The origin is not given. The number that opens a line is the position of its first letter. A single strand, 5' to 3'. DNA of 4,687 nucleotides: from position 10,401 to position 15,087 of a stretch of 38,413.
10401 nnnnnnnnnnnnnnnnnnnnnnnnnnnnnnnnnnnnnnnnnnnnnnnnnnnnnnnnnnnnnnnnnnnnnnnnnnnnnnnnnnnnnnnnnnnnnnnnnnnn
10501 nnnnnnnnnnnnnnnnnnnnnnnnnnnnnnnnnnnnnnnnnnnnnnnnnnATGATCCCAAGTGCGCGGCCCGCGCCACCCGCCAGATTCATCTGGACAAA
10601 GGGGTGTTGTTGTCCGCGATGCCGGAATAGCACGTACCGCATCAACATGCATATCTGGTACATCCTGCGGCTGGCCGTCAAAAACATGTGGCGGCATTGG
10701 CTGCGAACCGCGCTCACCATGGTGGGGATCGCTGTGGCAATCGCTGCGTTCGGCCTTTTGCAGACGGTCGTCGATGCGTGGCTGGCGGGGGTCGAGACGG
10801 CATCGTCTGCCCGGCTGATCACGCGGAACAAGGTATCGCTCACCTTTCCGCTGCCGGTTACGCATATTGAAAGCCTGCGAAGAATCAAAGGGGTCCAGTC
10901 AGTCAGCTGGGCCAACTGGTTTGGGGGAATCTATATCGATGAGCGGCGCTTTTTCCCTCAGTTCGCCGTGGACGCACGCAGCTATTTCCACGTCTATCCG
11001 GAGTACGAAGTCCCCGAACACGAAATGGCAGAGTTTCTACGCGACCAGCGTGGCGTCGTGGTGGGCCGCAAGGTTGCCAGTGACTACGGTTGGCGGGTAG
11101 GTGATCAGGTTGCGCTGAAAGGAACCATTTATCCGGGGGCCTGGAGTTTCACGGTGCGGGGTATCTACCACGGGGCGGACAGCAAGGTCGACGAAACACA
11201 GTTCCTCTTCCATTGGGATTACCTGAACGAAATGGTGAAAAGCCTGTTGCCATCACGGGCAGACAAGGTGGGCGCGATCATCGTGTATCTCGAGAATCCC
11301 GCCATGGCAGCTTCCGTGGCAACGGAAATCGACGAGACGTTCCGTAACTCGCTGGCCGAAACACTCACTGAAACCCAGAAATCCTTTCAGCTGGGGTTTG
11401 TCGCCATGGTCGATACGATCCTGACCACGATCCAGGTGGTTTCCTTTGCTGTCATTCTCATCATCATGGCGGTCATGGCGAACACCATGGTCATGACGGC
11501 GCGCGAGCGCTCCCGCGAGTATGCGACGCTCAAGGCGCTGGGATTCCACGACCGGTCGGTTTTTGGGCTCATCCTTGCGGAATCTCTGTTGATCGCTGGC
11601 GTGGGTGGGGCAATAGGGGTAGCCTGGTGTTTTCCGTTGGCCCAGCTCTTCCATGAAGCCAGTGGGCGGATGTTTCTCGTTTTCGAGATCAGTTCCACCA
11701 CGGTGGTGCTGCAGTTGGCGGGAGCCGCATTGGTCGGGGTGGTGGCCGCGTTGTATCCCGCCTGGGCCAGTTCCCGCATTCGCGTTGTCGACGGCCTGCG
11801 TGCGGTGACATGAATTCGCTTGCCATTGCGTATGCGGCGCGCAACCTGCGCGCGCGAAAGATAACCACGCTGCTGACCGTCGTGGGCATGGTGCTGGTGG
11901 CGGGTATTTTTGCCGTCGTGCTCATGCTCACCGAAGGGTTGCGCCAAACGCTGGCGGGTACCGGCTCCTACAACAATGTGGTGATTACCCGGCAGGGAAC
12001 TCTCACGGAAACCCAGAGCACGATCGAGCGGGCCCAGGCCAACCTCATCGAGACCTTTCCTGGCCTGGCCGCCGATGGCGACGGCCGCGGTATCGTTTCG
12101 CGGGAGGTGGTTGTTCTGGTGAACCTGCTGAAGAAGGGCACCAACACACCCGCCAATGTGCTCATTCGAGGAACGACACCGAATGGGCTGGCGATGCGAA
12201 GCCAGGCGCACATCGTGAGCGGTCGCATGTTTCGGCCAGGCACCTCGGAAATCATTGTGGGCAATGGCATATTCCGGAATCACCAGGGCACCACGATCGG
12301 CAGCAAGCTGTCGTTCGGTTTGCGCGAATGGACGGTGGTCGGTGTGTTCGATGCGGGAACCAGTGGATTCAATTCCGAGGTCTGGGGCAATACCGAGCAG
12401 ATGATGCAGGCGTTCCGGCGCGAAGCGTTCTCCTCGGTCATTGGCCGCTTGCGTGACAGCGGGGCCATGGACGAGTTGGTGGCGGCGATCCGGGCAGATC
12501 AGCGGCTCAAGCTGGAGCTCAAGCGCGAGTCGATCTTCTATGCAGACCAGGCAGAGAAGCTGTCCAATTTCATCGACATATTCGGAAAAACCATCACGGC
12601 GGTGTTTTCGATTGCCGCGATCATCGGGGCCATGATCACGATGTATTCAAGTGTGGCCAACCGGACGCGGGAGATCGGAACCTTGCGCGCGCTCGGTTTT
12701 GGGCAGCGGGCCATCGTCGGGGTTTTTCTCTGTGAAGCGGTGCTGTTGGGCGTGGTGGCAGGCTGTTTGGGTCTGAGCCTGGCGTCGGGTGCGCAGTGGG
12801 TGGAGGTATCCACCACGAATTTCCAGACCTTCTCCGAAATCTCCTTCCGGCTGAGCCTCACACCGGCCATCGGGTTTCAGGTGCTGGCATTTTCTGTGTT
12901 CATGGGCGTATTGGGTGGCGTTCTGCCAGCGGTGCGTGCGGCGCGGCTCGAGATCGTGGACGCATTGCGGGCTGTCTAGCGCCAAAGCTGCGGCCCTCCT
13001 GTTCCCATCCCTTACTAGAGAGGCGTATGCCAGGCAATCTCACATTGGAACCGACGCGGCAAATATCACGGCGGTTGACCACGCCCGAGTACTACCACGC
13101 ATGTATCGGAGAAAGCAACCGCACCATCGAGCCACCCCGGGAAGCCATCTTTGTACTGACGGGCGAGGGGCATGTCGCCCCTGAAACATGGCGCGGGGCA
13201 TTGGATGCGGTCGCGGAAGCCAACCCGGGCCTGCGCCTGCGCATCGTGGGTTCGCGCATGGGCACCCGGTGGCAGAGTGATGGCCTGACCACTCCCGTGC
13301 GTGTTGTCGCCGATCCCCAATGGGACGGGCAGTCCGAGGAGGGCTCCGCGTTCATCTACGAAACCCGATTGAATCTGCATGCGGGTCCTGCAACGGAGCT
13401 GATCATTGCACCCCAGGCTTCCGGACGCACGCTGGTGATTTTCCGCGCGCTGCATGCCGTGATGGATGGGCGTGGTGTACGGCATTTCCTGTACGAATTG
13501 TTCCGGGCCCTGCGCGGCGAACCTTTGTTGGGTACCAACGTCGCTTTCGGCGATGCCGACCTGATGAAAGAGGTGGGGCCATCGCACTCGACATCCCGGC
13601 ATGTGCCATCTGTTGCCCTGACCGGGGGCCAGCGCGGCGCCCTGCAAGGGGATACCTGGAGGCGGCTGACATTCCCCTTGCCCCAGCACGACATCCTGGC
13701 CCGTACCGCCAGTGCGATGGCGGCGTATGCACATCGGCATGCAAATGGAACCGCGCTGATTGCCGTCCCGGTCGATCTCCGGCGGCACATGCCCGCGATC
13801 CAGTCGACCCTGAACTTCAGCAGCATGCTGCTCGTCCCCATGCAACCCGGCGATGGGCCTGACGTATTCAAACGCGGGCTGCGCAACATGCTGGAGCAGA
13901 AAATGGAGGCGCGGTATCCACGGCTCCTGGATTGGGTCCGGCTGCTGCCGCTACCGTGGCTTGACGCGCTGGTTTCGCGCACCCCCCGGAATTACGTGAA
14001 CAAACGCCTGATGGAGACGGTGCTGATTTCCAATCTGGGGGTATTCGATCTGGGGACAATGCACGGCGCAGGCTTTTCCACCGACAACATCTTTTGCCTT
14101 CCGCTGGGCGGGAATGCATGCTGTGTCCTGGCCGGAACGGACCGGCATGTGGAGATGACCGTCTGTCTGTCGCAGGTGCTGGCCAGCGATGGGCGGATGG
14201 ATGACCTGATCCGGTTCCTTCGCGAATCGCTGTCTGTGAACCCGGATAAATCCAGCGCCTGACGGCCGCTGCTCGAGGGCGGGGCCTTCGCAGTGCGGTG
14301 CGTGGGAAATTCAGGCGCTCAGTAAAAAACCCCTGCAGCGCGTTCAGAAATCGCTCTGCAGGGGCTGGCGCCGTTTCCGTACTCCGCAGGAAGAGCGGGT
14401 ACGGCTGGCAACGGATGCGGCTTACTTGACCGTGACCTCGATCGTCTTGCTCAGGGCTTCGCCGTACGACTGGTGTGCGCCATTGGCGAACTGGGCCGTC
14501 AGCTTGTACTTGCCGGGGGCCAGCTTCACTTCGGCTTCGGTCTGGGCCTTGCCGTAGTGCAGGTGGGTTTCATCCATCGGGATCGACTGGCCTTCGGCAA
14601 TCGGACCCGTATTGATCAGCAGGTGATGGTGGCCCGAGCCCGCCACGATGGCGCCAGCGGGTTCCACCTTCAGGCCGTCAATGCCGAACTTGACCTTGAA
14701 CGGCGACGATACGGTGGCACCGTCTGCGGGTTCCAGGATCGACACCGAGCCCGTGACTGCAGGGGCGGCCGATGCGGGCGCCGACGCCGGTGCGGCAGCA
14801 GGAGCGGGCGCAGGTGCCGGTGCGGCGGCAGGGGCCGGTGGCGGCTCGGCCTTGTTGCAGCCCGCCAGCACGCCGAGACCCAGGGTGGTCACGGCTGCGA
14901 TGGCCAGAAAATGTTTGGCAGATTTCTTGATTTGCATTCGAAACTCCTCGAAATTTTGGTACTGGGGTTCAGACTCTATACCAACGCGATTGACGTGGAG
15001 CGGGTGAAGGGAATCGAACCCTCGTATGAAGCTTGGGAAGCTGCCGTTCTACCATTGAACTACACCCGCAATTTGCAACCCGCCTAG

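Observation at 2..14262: Orphan PKS + glycosyltransferase + condensation-like acyltransferase operon with a built-in envelope exporter: candidate undescribed lipid/glycolipid biosynthesis-and-export system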

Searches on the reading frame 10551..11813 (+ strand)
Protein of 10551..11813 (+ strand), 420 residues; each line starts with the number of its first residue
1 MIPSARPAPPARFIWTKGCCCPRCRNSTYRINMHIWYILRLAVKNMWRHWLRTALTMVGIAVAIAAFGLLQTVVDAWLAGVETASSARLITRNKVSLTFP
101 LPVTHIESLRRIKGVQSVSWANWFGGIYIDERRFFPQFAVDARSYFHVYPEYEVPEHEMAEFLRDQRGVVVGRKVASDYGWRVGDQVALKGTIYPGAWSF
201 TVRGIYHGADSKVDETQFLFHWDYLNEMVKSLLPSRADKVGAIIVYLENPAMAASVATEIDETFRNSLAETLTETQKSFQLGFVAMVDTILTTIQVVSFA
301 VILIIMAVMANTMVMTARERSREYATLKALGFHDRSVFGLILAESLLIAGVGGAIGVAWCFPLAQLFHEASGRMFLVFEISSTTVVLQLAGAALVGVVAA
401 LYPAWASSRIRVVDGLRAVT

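Call 4: search_protein_families(library=pfam, proteins=[window:10551-11813:+], max_evalue=0.01)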
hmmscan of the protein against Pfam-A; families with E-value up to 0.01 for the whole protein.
window:10551-11813:+ (420 aa): 2 families
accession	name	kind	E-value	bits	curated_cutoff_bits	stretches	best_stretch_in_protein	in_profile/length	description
PF02687.27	FtsX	-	9.4e-15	55.2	25.5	1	296-410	2-118/120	FtsX-like permease C-terminal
PF12704.14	MacB_PCD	-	1.3e-11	45.6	27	1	53-262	1-206/207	MacB-like periplasmic core domain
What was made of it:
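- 10647..11813 (+): Gene 9: MacB-type permease (MacB_PCD + FtsX). Call 4.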

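Call 5: search_protein_families(library=ncbifam, proteins=[window:10551-11813:+], max_evalue=0.01)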
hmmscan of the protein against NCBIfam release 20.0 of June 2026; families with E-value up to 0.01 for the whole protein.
window:10551-11813:+ (420 aa): 6 families
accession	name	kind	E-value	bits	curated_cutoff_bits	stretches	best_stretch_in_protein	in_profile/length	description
TIGR03434.1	ADOP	subfamily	1.1e-12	47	622.3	1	275-418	255-401/803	ADOP family duplicated permease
TIGR02212.1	lolCE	equivalog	2.5e-12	46.5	362.45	1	154-417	130-409/411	lipoprotein-releasing ABC transporter permease subunit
TIGR01185.1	devC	equivalog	5.8e-07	28.8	290.35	1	244-397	211-365/380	ABC transporter permease DevC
NF007826.0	PRK10535.1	equivalog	7.3e-07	27.8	966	1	289-416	523-645/648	macrolide ABC transporter ATP-binding protein/permease MacB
NF008357.0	PRK11146.1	exception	6.8e-05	21.9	439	1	154-411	133-406/414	lipoprotein-releasing ABC transporter permease subunit LolE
TIGR00439.2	FtsX_Gneg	equivalog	0.0071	15.6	255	0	37-76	3-42/292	permease-like cell division protein FtsX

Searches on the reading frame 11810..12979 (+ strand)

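Call 4: search_protein_families(library=pfam, proteins=[window:11810-12979:+], max_evalue=0.01)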
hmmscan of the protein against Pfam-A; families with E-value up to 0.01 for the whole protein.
window:11810-12979:+ (389 aa): 2 families
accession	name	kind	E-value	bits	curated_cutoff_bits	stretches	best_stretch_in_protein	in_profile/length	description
PF12704.14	MacB_PCD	-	3.5e-17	63.8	27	1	20-229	1-206/207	MacB-like periplasmic core domain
PF02687.27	FtsX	-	2.2e-15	57.2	25.5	1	262-381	3-119/120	FtsX-like permease C-terminal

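Call 5: search_protein_families(library=ncbifam, proteins=[window:11810-12979:+], max_evalue=0.01)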
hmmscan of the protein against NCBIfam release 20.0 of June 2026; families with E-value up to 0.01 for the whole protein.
window:11810-12979:+ (389 aa): 7 families
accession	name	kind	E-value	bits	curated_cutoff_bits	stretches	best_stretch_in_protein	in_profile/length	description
NF007826.0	PRK10535.1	equivalog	3.2e-15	55.4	966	1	246-386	512-645/648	macrolide ABC transporter ATP-binding protein/permease MacB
TIGR03434.1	ADOP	subfamily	7.9e-14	50.7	622.3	1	6-388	5-401/803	ADOP family duplicated permease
TIGR00439.2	FtsX_Gneg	equivalog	2.3e-06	27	255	1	249-374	160-287/292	permease-like cell division protein FtsX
TIGR01185.1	devC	equivalog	2.8e-06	26.5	290.35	1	257-322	260-324/380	ABC transporter permease DevC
TIGR02212.1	lolCE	equivalog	6.2e-06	25.4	362.45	1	141-387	138-409/411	lipoprotein-releasing ABC transporter permease subunit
NF038347.1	FtsX_Gpos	exception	0.00014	21.4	225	1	250-375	162-288/296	permease-like cell division protein FtsX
NF038346.1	FtsX_actino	exception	0.00015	21.2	250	1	260-377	184-298/308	permease-like cell division protein FtsX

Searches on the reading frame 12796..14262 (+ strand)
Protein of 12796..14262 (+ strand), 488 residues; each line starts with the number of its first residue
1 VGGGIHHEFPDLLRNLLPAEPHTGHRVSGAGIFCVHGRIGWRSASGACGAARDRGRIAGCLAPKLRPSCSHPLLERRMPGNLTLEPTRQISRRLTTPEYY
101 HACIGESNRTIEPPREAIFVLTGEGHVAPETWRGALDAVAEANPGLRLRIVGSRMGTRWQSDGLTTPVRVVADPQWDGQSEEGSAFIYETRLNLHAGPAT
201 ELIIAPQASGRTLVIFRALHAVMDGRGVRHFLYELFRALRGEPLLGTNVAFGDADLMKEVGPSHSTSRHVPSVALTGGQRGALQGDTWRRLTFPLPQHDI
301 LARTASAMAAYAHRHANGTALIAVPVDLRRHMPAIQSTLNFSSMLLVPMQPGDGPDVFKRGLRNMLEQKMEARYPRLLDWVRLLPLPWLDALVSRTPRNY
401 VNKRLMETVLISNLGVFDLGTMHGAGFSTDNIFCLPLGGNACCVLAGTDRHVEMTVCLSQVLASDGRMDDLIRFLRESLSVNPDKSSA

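Call 6: search_protein_families(library=pfam, proteins=[window:12796-14262:+], max_evalue=0.01)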
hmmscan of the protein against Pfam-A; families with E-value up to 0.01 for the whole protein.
window:12796-14262:+ (488 aa): 0 families
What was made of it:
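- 13027..14262 (+): Gene 11: second stand-alone condensation-superfamily enzyme (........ motif). It forms an orthologous group separate from gene 6. No Pfam hit (call 6).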

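Call 86: predict_structure(alignment_id=A2)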
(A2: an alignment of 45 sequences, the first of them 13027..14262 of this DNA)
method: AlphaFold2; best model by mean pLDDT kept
length: 411 residues; sequences in the alignment: 45
mean_pLDDT: 83.9   pTM: 0.87
mean pLDDT of the five models: 83.9, 82.2, 81.2, 81.1, 80.7
residues with pLDDT >= 90: 201; 70-90: 136; 50-70: 60; < 50: 14
segments of 3 or more residues with pLDDT < 50: 189-191
pLDDT, mean of each block of 10 residues (from residue 1): 56 83 74 69 97 97 92 80 90 95 94 83 95 96 90 95 94 80 61 51 61 90 94 92 90 83 89 96 93 66 75 74 53 92 96 94 88 95 87 96 70 44
secondary structure, 60 per line:
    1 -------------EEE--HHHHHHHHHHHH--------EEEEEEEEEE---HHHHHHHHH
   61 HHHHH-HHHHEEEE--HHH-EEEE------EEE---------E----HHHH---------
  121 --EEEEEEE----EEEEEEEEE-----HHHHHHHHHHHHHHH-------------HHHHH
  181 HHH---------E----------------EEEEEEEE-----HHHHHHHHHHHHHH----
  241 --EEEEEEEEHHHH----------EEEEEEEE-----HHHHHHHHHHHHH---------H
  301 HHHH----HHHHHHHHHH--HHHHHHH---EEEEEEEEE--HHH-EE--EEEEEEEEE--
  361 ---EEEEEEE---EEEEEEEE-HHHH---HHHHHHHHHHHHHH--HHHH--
elements in order: E14-16 H19-30 E39-48 H52-65 H67-70 E71-74 E81-84 E91-93 H108-111 E123-129 E134-142 H148-162 H176-183 E210-217 H223-236 E243-250 H251-254 E265-272 H278-290 H300-304 H309-318 H321-327 E331-339 E350-358 E364-370 E374-381 H383-386 H390-403 H406-409
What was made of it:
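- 13027..14262 (+): AF2 pLDDT 84 (call 86).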

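Call 88: fold_search(model_id=the predicted structure, library=pdb)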
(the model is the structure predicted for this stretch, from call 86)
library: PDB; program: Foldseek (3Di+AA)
matches with E <= 10: 596; with E <= 0.001: 245
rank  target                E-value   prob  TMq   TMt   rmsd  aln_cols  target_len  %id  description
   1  7c1h_C                3.7e-18  1.00  0.61  0.61   6.5       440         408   16  Crystal structure of the starter condensation domain of rhizomide synthetase RzmA (released 2020-11-25)
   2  8s6l                  6.7e-18  1.00  0.67  0.64   7.2       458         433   16  AzeD dehydratase of Pseudomonas aeruginosa (released 2025-03-12)
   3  7c1l                  1.6e-17  1.00  0.67  0.64   6.2       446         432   16  Crystal structure of the starter condensation domain of rhizomide synthetase RzmA mutant R148A in complex with C8-CoA (released 2020-11-25)
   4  7c1h_D                1.8e-17  1.00  0.58  0.60   7.0       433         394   15  Crystal structure of the starter condensation domain of rhizomide synthetase RzmA (released 2020-11-25)
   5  9uay_A                2.9e-17  1.00  0.58  0.56   7.8       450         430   17  Crystal structure of CmnI (released 2026-03-11)
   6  7c1s                  3.0e-17  1.00  0.66  0.63   6.5       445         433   15  Crystal structure of the starter condensation domain of rhizomide synthetase RzmA mutant H140A/R148A in complex with C8- (released 2020-11-25)
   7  7c1r                  3.0e-17  1.00  0.65  0.63   7.0       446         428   17  Crystal structure of the starter condensation domain of rhizomide synthetase RzmA mutant H140A/R148A in complex with C8- (released 2020-11-25)
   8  7c1p_A                5.5e-17  1.00  0.58  0.58   6.8       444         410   16  Crystal structure of the starter condensation domain of the rhizomide synthetase RzmA mutant H140V, R148A (released 2020-11-25)
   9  9uay_B                7.7e-17  1.00  0.59  0.58   7.1       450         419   15  Crystal structure of CmnI (released 2026-03-11)
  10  7c1h_A                7.7e-17  1.00  0.59  0.59   7.0       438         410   16  Crystal structure of the starter condensation domain of rhizomide synthetase RzmA (released 2020-11-25)
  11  6ta8_A                1.0e-16  1.00  0.59  0.56   8.2       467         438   14  Crystal structure of the epimerization domain from the third module of tyrocidine synthetase B, TycB3(E) (released 2020-11-18)
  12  7c1u                  1.1e-16  1.00  0.65  0.62   6.5       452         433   16  Crystal structure of the starter condensation domain of rhizomide synthetase RzmA mutant H140V/R148A in a "product-relea (released 2020-11-25)
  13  6p1j_A                1.9e-16  1.00  0.60  0.29   7.0       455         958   14  The structure of condensation and adenylation domains of teixobactin-producing nonribosomal peptide synthetase Txo2 se (released 2019-05-29)
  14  7c1k_A                2.0e-16  1.00  0.59  0.59   6.8       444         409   15  Crystal structure of the starter condensation domain of rhizomide synthetase RzmA mutant R148A (released 2020-11-25)
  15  7c1p_C                2.1e-16  1.00  0.60  0.61   6.5       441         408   14  Crystal structure of the starter condensation domain of the rhizomide synthetase RzmA mutant H140V, R148A (released 2020-11-25)
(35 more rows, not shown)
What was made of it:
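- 13027..14262 (+): Foldseek top match is the RzmA lipo-initiation starter C domain, E 3.7e-18 (call 88).
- Their top structural neighbours include fatty-acyl-transferring starter C domains (call 88). Lipo-initiation C domains are the top hits of g11 (call 88).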

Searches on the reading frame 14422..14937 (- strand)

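Call 6: search_protein_families(library=pfam, proteins=[window:14422-14937:-], max_evalue=0.01)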
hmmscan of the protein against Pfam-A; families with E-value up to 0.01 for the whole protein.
window:14422-14937:- (171 aa): 3 families
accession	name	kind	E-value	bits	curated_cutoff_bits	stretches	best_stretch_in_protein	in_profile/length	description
PF14347.11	DUF4399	-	1.9e-32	111.9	28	1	82-171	1-91/91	Domain of unknown function (DUF4399)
PF16640.11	Big_3_5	-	0.0051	17.8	35.5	0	128-170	48-87/88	Bacterial Ig-like domain (group 3)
PF04625.18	DEC-1_N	-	0.0057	16.2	29.2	1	10-72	103-156/403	DEC-1 protein, N-terminal region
